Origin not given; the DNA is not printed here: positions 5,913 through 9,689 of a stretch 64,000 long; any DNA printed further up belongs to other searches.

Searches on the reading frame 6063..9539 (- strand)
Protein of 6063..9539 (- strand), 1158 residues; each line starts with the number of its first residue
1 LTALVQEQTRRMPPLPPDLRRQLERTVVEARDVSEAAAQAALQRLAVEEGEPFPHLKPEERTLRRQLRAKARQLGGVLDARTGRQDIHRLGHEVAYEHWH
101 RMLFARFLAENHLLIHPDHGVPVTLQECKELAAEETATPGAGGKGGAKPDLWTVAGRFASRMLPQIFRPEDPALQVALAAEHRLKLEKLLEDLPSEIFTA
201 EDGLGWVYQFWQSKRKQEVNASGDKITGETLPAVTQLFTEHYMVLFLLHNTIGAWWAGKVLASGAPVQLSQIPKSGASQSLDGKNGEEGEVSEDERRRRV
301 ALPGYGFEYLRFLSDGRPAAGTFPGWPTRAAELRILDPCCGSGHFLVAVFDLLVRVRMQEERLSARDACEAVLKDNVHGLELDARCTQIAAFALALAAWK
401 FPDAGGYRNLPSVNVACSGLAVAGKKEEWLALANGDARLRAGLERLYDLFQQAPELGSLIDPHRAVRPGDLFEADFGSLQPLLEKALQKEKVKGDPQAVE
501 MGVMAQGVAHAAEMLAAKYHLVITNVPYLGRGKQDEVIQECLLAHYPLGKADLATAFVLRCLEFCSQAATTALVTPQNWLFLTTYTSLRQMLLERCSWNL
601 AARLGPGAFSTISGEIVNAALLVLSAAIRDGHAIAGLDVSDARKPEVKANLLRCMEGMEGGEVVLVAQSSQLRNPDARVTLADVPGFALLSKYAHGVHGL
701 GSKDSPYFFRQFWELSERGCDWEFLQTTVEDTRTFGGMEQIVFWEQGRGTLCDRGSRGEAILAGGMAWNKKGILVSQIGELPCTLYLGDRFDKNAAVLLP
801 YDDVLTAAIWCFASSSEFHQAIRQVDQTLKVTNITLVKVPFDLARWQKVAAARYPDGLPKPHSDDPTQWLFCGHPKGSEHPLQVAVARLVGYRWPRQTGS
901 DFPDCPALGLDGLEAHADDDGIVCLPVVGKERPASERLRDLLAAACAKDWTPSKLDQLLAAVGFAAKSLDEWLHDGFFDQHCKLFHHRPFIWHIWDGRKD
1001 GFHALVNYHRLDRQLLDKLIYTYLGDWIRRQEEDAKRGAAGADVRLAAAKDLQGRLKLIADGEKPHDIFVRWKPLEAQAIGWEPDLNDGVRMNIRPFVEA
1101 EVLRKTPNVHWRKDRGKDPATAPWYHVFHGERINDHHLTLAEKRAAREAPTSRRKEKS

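Call 19: search_protein_families(library=padloc, proteins=[window:6063-9539:-], max_evalue=0.001)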
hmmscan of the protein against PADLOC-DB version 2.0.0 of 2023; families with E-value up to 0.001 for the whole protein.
window:6063-9539:- (1158 aa): 37 families (the best 25 are shown)
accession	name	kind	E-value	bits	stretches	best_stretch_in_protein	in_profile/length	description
PDLC02528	PglX|PglXI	-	0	1557.3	1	13-1149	2-1121/1125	PglX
PDLC02535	PglX|PglXI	-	1.1e-236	785.8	1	12-775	3-726/731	PglX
PDLC02534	PglX|PglXI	-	3e-114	380.1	1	780-1152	3-384/389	PglX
PDLC02521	PglX|PglXI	-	4.1e-89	297.9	2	158-841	163-830/1174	PglX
PDLC03600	REase_MTase_IIG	-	1.4e-74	249.8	4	427-722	415-704/1205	Type IIG restriction enzyme-methyltransferase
PDLC02525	PglX|PglXI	-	1.8e-63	213.2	2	331-628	283-565/607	PglX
PDLC02523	PglX|PglXI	-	2.7e-59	199.1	3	183-432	179-437/1428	PglX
PDLC02641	DrmMI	-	6e-47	158.2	3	332-626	303-587/1161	DrmMI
PDLC02518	PglX|PglXI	-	1.1e-44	150.5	2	188-607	179-601/1412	PglX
PDLC02524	PglX|PglXI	-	3.4e-39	132.9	2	329-624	122-399/722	PglX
PDLC02522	PglX|PglXI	-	2.9e-36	122.7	2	331-610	422-695/1218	PglX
PDLC02527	PglX|PglXI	-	8.7e-33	111.2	2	196-400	195-393/1332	PglX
PDLC02517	PglX|PglXI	-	1.7e-22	77.7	2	511-627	7-123/707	PglX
PDLC02519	PglX|PglXI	-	1.8e-21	73.6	2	192-255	177-240/1241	PglX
PDLC02526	PglX|PglXI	-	1.2e-20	71.6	2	195-257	184-248/640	PglX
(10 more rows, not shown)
